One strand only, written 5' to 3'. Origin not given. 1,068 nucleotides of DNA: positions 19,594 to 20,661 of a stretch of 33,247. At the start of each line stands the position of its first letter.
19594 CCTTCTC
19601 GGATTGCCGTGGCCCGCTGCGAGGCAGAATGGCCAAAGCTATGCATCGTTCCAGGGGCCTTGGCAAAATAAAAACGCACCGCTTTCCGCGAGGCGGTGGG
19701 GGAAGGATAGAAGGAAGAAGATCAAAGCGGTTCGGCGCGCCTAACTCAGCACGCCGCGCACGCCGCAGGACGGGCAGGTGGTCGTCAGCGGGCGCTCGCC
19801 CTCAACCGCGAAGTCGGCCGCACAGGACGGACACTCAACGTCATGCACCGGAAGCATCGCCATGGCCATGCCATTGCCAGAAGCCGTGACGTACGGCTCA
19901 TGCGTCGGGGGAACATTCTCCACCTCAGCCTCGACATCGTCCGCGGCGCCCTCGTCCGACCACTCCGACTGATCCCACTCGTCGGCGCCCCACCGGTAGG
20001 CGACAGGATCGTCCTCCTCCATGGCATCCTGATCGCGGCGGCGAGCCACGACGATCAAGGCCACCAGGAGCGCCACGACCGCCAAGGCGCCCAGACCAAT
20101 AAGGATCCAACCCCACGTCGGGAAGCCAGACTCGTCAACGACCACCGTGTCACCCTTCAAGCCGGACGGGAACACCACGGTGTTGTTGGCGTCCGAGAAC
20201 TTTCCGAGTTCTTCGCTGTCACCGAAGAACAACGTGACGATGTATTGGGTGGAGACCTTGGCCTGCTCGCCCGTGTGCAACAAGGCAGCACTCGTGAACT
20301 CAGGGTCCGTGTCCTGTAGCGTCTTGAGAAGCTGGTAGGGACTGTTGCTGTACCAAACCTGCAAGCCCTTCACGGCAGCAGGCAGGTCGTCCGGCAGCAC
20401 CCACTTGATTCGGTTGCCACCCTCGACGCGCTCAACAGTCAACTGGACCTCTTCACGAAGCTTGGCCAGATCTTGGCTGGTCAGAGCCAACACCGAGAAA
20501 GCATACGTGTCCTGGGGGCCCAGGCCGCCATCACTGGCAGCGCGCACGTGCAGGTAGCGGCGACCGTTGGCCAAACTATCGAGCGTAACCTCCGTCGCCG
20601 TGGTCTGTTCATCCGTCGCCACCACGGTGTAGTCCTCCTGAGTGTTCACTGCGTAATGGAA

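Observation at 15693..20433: Two giant surface proteins share a C-terminal cassette: conserved juxtamembrane module, TM helix, acidic Trp-rich cytoplasmic tail and terminal zinc ribbon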

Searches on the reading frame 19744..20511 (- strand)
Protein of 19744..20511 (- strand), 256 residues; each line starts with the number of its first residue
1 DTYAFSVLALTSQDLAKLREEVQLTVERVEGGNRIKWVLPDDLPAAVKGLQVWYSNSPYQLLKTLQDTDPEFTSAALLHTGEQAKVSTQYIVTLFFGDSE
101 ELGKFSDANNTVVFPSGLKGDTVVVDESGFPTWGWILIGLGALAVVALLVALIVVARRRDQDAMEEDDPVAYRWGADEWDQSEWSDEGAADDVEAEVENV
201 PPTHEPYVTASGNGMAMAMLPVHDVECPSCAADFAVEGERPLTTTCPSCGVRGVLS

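Call 25: find_homologous_proteins(query=A2, max_evalue=0.001)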
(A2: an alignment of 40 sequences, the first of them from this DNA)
Query A2 (40 sequences) (256 aa, profile of the alignment): 1 proteins with E <= 0.001 among 8000 candidates.
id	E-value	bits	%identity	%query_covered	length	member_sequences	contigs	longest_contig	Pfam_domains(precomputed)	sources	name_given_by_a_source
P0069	8.1e-42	162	26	89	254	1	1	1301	-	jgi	jgi:hypothetical protein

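Call 34: predict_structure(alignment_id=A2)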
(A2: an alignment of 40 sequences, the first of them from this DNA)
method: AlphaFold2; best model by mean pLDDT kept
length: 256 residues; sequences in the alignment: 40
mean_pLDDT: 80.7   pTM: 0.53
mean pLDDT of the five models: 80.7, 79.6, 79.2, 78.8, 78.5
residues with pLDDT >= 90: 139; 70-90: 37; 50-70: 55; < 50: 25
segments of 3 or more residues with pLDDT < 50: 116-118, 171-176, 183-190
pLDDT, mean of each block of 10 residues (from residue 1): 78 86 94 96 96 92 98 98 94 94 84 52 55 88 98 90 56 47 46 57 63 63 96 96 94 94
secondary structure, 60 per line:
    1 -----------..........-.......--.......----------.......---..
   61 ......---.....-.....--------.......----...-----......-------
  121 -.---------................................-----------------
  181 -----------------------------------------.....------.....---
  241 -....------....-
elements in order: H12-21 E23-29 E32-38 E49-55 E59-66 H70-74 E76-80 E89-95 H108-113 H132-163 E222-226 E233-237 E242-245 E252-255

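Call 37: fold_search(model_id=the predicted structure, library=pdb)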
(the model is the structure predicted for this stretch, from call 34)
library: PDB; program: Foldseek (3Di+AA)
matches with E <= 10: 1076; with E <= 0.001: 0
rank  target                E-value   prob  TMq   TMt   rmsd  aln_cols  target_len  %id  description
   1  4u49_A                3.9e-03  1.00  0.24  0.20   4.0        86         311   16  Crystal structure of Pectate Lyase Pel3 from Pectobacterium carotovorum with two monomers in the A.U (released 2015-08-05)
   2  9ze4_N                1.3e-02  0.98  0.25  0.31  16.3       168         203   11  Asymmetric Tail Gating Complex of Pseudomonas Phage DEV (released 2026-01-21)
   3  9ef9_B                1.6e-02  1.00  0.25  0.08   4.1        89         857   16  Cryo-EM structure of Drosophila melanogaster insulin receptor (dmIR) bound with three DILP5, asymmetric conformation (released 2025-10-01)
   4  1v5j_MODEL_1_A        1.7e-02  1.00  0.27  0.59   2.7        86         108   17  Solution Structure of RSGI RUH-008, fn3 domain in Human cDNA (released 2004-05-25)
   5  1x5l_MODEL_1_A        2.2e-02  0.93  0.22  0.41   8.3       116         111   16  Solution structure of the second fn3 domain of Eph receptor A8 protein (released 2005-11-16)
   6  2ic2_A                2.5e-02  0.99  0.24  0.53   5.3        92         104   14  Crystal Structure of the First FNIII Domain of Ihog (released 2006-10-24)
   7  5g56                  2.6e-02  0.99  0.22  0.09   3.9        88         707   19  THE TETRA-MODULAR CELLULOSOMAL ARABINOXYLANASE CtXyl5A STRUCTURE AS REVEALED BY X-RAY CRYSTALLOGRAPHY (released 2016-06-29)
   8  2ic2_B                3.7e-02  0.99  0.24  0.49   5.5        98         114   14  Crystal Structure of the First FNIII Domain of Ihog (released 2006-10-24)
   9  6pog_A                3.9e-02  1.00  0.23  0.54   2.6        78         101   14  Crystal structure of the NELL2 EGF1-6-Robo3 FN1 complex (released 2020-05-06)
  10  2ibg_B                4.1e-02  0.99  0.25  0.29   5.3        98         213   14  Crystal Structure of Hedgehog Bound to the FNIII Domains of Ihog (released 2006-10-24)
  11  2dlh_MODEL_1_A        4.1e-02  0.80  0.21  0.39   7.8       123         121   13  Solution structure of the second fn3 domain of human receptor-type tyrosine-protein phosphatase delta (released 2006-10-18)
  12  9ef5_B                4.4e-02  0.94  0.23  0.12   4.9        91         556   16  Cryo-EM structure of Drosophila melanogaster insulin receptor (dmIR) bound with one DILP2, asymmetric conformation (released 2025-10-01)
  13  6hyf_B                4.6e-02  0.99  0.25  0.56   3.5        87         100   14  Crystal structure of the third FNIII domain from rat beta4 integrin, a binding site for periaxin (released 2019-05-08)
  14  6rpz                  5.2e-02  1.00  0.26  0.27   3.4        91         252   14  Cytokine receptor-like factor 3 C-terminus residues 174-442: native collected with 1.7A wavelength (released 2020-03-25)
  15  1x5i_MODEL_1_A        5.2e-02  0.57  0.18  0.32   9.8       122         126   20  The solution structure of the fourth fibronectin type III domain of human Neogenin (released 2005-11-15)
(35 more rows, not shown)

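Call 38: search_protein_families(library=pfam, alignment_id=A2, max_evalue=0.01)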
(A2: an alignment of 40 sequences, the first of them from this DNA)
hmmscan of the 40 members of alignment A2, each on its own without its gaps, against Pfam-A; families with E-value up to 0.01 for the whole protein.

A. member 1, seq(256 aa): 1 family
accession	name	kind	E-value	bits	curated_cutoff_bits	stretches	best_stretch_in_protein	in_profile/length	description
PF19134.6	DUF5817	-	0.0059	17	31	0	225-252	4-30/57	Domain of unknown function (DUF5817)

B. families by the number of members that match (of 40 scanned): 26 families (the first 25 are shown)
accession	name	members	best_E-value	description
PF09723.15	Zn_ribbon_8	15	0.00016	Zinc ribbon domain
PF13717.11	Zn_ribbon_4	7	0.0014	zinc-ribbon domain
PF13248.11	Zn_ribbon_3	3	0.00069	zinc-ribbon domain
PF25184.1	YxzE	3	0.0013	YxzE-like putative bacteriocin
PF11162.13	DUF2946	2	0.0012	Protein of unknown function (DUF2946)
PF00041.27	fn3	2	0.0013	Fibronectin type III domain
PF22191.2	IBR_1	2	0.0018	IBR domain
PF14446.12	Prok-RING_1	2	0.0028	Prokaryotic RING finger family 1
PF01034.25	Syndecan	1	0.00047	Syndecan domain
PF11353.13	DUF3153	1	0.0011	Protein of unknown function (DUF3153)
PF15820.10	ECSCR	1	0.0013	Endothelial cell-specific chemotaxis regulator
PF19607.4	DUF6112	1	0.0014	Family of unknown function (DUF6112)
PF20088.4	DUF6480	1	0.0014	Family of unknown function (DUF6480)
PF05568.16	ASFV_J13L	1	0.002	African swine fever virus J13L protein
PF14369.11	Zn_ribbon_19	1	0.0026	zinc-ribbon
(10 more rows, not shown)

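Call 39: search_protein_families(library=ncbifam, alignment_id=A2, max_evalue=0.01)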
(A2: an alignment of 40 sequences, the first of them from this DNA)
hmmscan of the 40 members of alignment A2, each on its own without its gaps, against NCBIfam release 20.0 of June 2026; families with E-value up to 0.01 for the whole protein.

A. member 1, seq(256 aa): 1 family
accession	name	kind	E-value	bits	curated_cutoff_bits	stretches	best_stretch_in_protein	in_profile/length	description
NF041738.1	GG_III-CTERM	domain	0.0057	16.5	22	1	135-159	1-25/28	GGIII-like transmembrane region-containing protein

B. families by the number of members that match (of 40 scanned): 13 families
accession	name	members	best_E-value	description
TIGR02098.1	MJ0042_CXXC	6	0.00017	MJ0042-type zinc finger domain-containing protein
NF033761.1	gliding_GltJ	4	0.00019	adventurous gliding motility protein GltJ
NF049953.1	ribbon_DG_selen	4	0.00081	zinc ribbon-containing (seleno)protein DG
TIGR02605.1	CxxC_CxxC_SSSS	4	0.0026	FmdB family zinc ribbon protein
NF041738.1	GG_III-CTERM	3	0.0017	GGIII-like transmembrane region-containing protein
NF041023.1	PP0621_fam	2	3.3e-05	PP0621 family protein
NF041259.1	mono_DmmA_fam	2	0.00072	dimethylamine monooxygenase subunit DmmA family protein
NF041911.1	HVO_0649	1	0.0071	HVO_0649 family zinc finger protein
NF042931.1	SAG1386_EF1546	1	0.0076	SAG1386/EF1546 family surface-associated protein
NF011481.0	PRK14890.1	1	0.008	putative Zn-ribbon RNA-binding protein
NF047912.1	ECs_2282_CxxC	1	0.008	ECs_2282 family putative zinc-binding protein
NF033846.1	Rumino_NPXTG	1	0.0084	NPXTG-anchored protein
NF033218.1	anchor_AmaP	1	0.0091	alkaline shock response membrane anchor protein AmaP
